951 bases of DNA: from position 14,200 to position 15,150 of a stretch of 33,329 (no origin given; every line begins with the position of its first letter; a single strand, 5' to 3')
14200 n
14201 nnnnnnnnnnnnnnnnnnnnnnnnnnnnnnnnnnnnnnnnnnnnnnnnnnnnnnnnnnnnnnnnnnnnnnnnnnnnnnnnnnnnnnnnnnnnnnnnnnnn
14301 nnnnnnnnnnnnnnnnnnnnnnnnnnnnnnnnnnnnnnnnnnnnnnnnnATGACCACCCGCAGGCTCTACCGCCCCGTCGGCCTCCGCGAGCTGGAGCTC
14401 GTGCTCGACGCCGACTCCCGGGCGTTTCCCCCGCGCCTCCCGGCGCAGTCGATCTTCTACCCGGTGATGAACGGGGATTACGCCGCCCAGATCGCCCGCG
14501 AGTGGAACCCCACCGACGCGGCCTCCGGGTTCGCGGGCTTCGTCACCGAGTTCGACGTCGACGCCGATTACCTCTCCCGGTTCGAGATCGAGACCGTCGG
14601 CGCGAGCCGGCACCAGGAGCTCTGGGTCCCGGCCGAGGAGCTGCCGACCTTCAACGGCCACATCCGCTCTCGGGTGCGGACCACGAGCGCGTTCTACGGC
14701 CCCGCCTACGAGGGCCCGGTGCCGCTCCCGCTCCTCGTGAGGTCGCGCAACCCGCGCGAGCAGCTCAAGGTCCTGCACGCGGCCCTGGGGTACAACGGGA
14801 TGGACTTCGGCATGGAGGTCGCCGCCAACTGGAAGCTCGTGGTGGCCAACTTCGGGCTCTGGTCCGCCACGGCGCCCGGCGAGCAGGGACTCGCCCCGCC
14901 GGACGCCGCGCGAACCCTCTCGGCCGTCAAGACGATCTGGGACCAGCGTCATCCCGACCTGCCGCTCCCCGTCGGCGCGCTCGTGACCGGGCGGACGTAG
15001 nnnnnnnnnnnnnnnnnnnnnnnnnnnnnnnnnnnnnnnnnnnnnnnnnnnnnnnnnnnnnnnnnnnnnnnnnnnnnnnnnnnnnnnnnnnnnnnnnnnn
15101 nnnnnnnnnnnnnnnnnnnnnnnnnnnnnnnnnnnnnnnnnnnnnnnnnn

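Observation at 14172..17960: Integrase-less 3.7-kb insertion in tRNA-Pro bounded by perfect 44-bp direct repeats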

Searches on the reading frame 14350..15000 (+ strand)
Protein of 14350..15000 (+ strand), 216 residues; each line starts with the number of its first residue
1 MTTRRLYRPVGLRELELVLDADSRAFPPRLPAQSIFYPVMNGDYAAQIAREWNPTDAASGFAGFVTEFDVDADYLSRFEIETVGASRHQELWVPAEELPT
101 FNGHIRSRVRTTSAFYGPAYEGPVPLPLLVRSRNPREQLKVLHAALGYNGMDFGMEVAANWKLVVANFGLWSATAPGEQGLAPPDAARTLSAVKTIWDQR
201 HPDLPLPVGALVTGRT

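Call 12: search_protein_families(library=pfam, proteins=[window:14350-15000:+], max_evalue=0.01)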
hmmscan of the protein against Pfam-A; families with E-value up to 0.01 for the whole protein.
window:14350-15000:+ (216 aa): 0 families

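Call 22: find_encoding_contigs(protein=window:14350-15000:+, flank=10000, max_places=10)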
Protein window:14350-15000:+ (216 aa): 1 contig read that carries it; 1 place shown.
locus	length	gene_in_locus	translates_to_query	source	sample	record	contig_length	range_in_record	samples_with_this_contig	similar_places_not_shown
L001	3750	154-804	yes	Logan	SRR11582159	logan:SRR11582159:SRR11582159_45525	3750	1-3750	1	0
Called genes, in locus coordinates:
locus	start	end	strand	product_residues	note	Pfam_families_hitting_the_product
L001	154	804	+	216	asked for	-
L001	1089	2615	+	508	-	-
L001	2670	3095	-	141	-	PF01850:PIN (weak), PF13470:PIN_3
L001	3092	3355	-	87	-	-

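Call 31: search_protein_families(library=ncbifam, proteins=[window:14350-15000:+], max_evalue=0.01)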
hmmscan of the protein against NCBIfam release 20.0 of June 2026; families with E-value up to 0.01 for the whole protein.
window:14350-15000:+ (216 aa): 0 families

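Call 32: search_protein_families(library=phrogs, proteins=[window:14350-15000:+], max_evalue=0.01)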
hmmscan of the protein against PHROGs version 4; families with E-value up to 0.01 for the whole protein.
window:14350-15000:+ (216 aa): 0 families

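Call 39: find_homologous_proteins(query=window:14350-15000:+, max_evalue=0.001)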
Query window:14350-15000:+ (216 aa): 5000 proteins with E <= 0.001 among 5914 candidates; the best 120 are listed.
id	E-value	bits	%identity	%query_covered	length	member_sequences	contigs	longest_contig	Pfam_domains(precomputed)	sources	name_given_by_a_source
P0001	1.1e-132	459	93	100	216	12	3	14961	-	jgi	jgi:hypothetical protein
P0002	2.1e-123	428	84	100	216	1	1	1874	-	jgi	jgi:hypothetical protein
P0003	9.9e-123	426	86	100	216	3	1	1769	-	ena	-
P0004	2.5e-120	418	92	92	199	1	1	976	-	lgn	-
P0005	2.8e-116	405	83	99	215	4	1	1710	-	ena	-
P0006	3.1e-115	401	81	100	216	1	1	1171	-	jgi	jgi:hypothetical protein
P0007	2.0e-107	376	77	99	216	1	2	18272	-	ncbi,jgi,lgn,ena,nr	ncbi:MAG TPA: hypothetical protein VMU15_20965 [Anaeromyxobacter sp.]|nr:hypothetical protein [Anaer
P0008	9.8e-105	367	79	100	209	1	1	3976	-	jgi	jgi:hypothetical protein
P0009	4.6e-96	339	69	100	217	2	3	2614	-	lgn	-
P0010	4.8e-92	326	66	98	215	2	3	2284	-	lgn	-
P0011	5.1e-89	316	63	98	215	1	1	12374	-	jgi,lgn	jgi:hypothetical protein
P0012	1.5e-88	314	63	99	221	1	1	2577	-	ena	-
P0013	8.1e-87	309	67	98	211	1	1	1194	-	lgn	-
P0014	8.2e-87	309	81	78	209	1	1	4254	-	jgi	jgi:hypothetical protein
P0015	5.2e-81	290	60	100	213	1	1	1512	-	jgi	jgi:hypothetical protein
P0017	1.4e-80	288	61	97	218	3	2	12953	-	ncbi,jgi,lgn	jgi:hypothetical protein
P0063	7.8e-54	201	52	94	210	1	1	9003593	-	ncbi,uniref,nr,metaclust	ncbi:hypothetical protein [Corallococcus macrosporus]|uniref:ADP-ribosylation/crystallin J1 n=1 Tax=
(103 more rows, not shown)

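Call 40: find_encoding_contigs(protein=P0001, flank=10000, max_places=6)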
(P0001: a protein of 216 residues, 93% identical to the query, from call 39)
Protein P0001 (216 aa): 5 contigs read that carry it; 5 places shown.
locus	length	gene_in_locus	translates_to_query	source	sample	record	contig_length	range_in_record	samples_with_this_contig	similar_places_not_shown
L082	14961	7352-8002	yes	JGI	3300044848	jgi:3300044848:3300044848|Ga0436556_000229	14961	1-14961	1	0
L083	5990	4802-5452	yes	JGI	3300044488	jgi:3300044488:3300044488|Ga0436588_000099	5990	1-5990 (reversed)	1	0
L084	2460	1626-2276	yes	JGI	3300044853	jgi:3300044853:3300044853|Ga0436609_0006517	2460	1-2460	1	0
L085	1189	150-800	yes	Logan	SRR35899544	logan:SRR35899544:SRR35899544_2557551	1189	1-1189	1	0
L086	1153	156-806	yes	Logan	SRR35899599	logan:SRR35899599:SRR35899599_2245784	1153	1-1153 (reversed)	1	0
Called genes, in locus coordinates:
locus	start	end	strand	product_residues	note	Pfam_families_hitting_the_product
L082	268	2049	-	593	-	PF00989:PAS, PF08448:PAS_4, PF13426:PAS_9 (weak), PF00158:Sigma54_activat, PF14532:Sigma54_activ_2, PF25601:AAA_lid_14, PF02954:HTH_8 (weak), PF18024:HTH_50, +1 more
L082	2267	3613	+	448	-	PF00202:Aminotran_3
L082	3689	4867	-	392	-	PF02771:Acyl-CoA_dh_N, PF02770:Acyl-CoA_dh_M, PF00441:Acyl-CoA_dh_1, PF08028:Acyl-CoA_dh_2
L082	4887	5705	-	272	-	PF09339:HTH_IclR, PF01614:IclR_C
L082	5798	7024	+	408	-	PF02515:CoA_transf_3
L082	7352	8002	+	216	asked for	-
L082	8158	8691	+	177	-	-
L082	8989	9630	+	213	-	PF00027:cNMP_binding, PF13545:HTH_Crp_2, PF00325:Crp (weak)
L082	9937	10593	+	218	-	PF18911:PKD_4, PF00801:PKD, PF17789:MG4 (faint)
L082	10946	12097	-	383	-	PF12833:HTH_18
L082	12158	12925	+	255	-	PF09865:DUF2092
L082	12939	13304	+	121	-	-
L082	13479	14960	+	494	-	?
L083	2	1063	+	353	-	?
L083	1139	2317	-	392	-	PF02771:Acyl-CoA_dh_N, PF02770:Acyl-CoA_dh_M, PF00441:Acyl-CoA_dh_1, PF08028:Acyl-CoA_dh_2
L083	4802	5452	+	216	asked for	-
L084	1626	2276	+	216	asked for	-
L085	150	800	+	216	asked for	-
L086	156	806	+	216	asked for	-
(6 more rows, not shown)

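Call 41: find_encoding_contigs(protein=P0007, flank=10000, max_places=6)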
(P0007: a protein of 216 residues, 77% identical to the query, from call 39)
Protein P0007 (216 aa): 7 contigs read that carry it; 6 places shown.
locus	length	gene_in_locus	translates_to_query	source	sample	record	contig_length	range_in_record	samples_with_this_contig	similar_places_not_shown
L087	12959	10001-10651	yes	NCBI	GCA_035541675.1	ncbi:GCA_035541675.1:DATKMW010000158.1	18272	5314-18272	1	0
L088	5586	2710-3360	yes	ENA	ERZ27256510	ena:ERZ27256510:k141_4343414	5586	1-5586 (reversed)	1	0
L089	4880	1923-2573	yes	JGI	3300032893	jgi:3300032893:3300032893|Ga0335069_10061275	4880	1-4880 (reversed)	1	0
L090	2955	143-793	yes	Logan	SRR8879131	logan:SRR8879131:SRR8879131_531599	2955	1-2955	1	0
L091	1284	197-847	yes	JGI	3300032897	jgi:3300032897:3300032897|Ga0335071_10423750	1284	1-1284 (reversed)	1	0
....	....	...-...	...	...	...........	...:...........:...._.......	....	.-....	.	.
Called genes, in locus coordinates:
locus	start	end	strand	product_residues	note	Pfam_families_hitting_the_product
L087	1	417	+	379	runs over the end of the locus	PF00266:Aminotran_5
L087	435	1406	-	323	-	PF00069:Pkinase, PF07714:PK_Tyr_Ser-Thr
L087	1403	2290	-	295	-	PF13424:TPR_12 (faint), PF13431:TPR_17 (faint), PF00515:TPR_1 (faint), PF07719:TPR_2 (faint), PF13181:TPR_8 (faint), PF13414:TPR_11 (weak)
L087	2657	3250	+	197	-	PF01812:5-FTHF_cyc-lig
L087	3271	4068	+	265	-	PF00149:Metallophos, PF13277:YmdB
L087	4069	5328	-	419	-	PF00579:tRNA-synt_1b, PF22421:SYY_C-terminal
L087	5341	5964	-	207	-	PF01728:FtsJ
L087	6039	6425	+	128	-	-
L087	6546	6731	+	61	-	PF00037:Fer4 (weak), PF12797:Fer4_2 (faint), PF12838:Fer4_7 (weak)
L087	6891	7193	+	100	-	PF00037:Fer4, PF12797:Fer4_2 (faint), PF12838:Fer4_7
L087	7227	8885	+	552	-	PF02776:TPP_enzyme_N, PF00205:TPP_enzyme_M, PF02775:TPP_enzyme_C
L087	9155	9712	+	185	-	PF00857:Isochorismatase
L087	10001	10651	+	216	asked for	-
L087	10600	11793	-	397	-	PF00589:Phage_integrase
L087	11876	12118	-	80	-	PF12728:HTH_17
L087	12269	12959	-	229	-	?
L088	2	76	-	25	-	?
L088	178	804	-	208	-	-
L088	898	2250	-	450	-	PF13356:Arm-DNA-bind_3 (weak)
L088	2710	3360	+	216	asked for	-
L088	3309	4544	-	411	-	PF00589:Phage_integrase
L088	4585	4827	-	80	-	PF12728:HTH_17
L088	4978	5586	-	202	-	?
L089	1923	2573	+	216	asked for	-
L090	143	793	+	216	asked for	-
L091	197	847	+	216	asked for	-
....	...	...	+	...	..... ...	-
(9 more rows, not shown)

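Call 50: find_encoding_contigs(protein=P0017, flank=8000, max_places=4)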
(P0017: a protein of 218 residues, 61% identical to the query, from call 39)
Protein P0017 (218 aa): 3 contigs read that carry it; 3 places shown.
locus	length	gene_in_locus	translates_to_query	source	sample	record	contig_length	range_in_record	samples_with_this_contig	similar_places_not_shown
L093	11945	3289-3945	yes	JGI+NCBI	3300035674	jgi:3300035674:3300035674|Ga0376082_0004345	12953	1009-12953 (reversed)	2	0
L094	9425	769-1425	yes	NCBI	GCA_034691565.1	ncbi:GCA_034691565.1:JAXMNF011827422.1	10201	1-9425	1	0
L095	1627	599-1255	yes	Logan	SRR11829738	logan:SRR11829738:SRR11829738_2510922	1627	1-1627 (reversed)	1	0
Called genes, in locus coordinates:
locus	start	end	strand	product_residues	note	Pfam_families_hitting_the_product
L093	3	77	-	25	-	?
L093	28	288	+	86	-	-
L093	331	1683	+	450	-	PF00764:Arginosuc_synth, PF20979:Arginosuc_syn_C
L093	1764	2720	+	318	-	PF06101:Vps62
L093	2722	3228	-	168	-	PF08240:ADH_N, PF13602:ADH_zinc_N_2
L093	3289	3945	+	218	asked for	-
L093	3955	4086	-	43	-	-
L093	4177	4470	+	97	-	-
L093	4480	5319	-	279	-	PF00583:Acetyltransf_1, PF13527:Acetyltransf_9 (faint), PF13673:Acetyltransf_10, PF13508:Acetyltransf_7, PF18014:Acetyltransf_18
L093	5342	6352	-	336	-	-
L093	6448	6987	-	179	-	PF00578:AhpC-TSA, PF08534:Redoxin, PF00085:Thioredoxin, PF13098:Thioredoxin_2, PF13905:Thioredoxin_8 (faint)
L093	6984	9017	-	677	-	PF01578:Cytochrom_C_asm, PF16327:CcmF_C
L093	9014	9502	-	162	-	PF03100:CcmE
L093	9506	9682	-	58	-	-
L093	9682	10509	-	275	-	PF01578:Cytochrom_C_asm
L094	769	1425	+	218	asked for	-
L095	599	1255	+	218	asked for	-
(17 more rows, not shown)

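Call 51: find_encoding_contigs(protein=P0063, flank=8000, max_places=3)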
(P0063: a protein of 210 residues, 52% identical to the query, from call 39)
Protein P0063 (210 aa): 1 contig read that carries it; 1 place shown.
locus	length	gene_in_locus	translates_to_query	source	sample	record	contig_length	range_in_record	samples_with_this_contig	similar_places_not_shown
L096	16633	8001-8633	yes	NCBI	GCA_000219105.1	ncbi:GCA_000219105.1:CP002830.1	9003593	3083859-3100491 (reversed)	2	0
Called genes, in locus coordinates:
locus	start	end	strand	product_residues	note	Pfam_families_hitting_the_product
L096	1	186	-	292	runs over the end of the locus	-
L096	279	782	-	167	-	-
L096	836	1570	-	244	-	PF01025:GrpE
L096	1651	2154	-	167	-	-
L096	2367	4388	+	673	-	PF05345:He_PIG, PF03372:Exo_endo_phos, PF00932:LTD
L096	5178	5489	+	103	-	-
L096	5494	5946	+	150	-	PF09346:SMI1_KNR4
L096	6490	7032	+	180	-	PF13358:DDE_3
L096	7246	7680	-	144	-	-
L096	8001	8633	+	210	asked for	-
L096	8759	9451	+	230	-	PF04545:Sigma70_r4 (weak)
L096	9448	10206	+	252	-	-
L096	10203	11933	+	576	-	-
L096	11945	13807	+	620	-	PF23657:DUF7151, PF01030:Recep_L_domain (faint)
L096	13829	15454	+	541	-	PF23657:DUF7151, PF01030:Recep_L_domain (faint)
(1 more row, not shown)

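Call 70: search_solved_structures(query=window:14350-15000:+, max_evalue=1)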
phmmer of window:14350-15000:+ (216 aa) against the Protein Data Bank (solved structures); distinct sequences matched with E-value up to 1: 1.
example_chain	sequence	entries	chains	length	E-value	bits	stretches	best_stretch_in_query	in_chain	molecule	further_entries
8bd3_F1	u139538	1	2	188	0.56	13.1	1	23-97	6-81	Photosystem II oxygen evolving enhancer 2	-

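Call 72: search_protein_families(library=padloc, proteins=[window:14350-15000:+], max_evalue=0.01)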
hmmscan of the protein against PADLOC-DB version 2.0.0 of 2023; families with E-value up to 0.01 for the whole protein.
window:14350-15000:+ (216 aa): 0 families

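Call 82: find_encoding_contigs(protein=P0008, flank=8000, max_places=4)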
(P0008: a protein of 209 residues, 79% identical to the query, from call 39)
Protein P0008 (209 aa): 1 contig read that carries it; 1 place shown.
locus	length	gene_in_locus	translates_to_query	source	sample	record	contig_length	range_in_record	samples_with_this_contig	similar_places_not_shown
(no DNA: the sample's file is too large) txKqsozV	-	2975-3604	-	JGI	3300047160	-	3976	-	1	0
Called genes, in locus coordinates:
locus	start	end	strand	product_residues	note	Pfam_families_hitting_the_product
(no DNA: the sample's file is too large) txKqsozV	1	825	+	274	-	?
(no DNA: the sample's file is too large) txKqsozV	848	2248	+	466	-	PF03315:SDH_beta, PF03313:SDH_alpha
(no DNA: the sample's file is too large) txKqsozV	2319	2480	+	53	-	-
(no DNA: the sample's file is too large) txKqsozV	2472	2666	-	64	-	PF12728:HTH_17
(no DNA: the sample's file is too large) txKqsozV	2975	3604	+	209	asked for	-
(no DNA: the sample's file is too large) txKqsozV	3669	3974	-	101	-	?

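Call 83: find_encoding_contigs(protein=P0014, flank=8000, max_places=4)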
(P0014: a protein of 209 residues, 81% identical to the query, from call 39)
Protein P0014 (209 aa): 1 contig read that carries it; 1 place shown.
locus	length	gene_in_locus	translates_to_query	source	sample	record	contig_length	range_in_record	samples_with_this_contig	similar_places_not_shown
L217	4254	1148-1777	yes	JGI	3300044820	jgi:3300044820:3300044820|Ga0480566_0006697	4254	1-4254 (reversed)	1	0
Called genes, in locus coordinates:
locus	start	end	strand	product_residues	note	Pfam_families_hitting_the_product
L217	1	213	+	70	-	?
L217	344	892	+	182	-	PF00857:Isochorismatase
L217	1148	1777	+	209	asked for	-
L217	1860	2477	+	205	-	-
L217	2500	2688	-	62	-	-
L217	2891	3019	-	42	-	-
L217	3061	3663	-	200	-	PF05724:TPMT, PF13489:Methyltransf_23, PF02353:CMAS (weak), PF13847:Methyltransf_31, PF08241:Methyltransf_11, PF08242:Methyltransf_12, PF13649:Methyltransf_25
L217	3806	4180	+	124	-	PF12802:MarR_2, PF01047:MarR, PF13463:HTH_27 (weak)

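Call 84: find_encoding_contigs(protein=P0011, flank=8000, max_places=4)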
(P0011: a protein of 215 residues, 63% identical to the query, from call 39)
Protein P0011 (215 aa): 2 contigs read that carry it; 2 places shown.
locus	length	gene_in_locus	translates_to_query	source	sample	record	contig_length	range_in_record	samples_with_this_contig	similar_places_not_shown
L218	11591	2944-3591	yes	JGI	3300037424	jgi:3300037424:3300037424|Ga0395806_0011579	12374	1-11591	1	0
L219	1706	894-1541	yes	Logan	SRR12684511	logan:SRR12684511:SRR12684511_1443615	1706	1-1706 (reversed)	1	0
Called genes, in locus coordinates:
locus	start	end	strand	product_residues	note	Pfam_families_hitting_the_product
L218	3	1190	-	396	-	?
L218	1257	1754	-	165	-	PF00210:Ferritin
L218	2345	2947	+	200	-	PF00872:Transposase_mut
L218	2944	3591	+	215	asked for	-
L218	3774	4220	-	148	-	-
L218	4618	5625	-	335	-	PF10017:Methyltransf_33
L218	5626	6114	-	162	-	PF03781:FGE-sulfatase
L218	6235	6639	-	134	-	PF04463:2-thiour_desulf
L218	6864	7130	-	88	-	PF05872:HerA_C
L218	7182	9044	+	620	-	PF05192:MutS_III (weak), PF00488:MutS_V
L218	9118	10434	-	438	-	-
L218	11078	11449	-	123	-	-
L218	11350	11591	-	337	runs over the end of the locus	PF22085:NorB_cytochrome_c-like, PF00115:COX1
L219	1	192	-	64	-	?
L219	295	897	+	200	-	PF00872:Transposase_mut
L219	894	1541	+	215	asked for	-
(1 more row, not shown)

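Call 98: predict_structure(alignment_id=A4)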
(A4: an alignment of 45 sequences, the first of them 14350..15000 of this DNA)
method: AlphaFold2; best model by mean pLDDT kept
length: 216 residues; sequences in the alignment: 45
mean_pLDDT: 95.4   pTM: 0.91
mean pLDDT of the five models: 95.4, 94.4, 94.2, 92.3, 91.0
residues with pLDDT >= 90: 199; 70-90: 13; 50-70: 3; < 50: 1
segments of 3 or more residues with pLDDT < 50: none
pLDDT, mean of each block of 10 residues (from residue 1): 96 98 94 92 96 95 98 97 86 96 98 98 95 95 97 97 98 98 98 98 96 75
secondary structure, 60 per line:
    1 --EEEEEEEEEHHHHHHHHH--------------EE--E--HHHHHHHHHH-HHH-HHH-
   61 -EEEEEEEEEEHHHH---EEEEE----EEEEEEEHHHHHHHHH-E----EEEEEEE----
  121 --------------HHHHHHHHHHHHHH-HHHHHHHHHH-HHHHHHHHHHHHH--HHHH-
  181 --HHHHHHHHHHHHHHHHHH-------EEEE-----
elements in order: E3-11 H12-20 H42-51 E62-71 H72-75 E79-83 E88-94 H95-103 E110-116 H135-148 H150-159 H161-173 H176-179 H183-200 E208-211
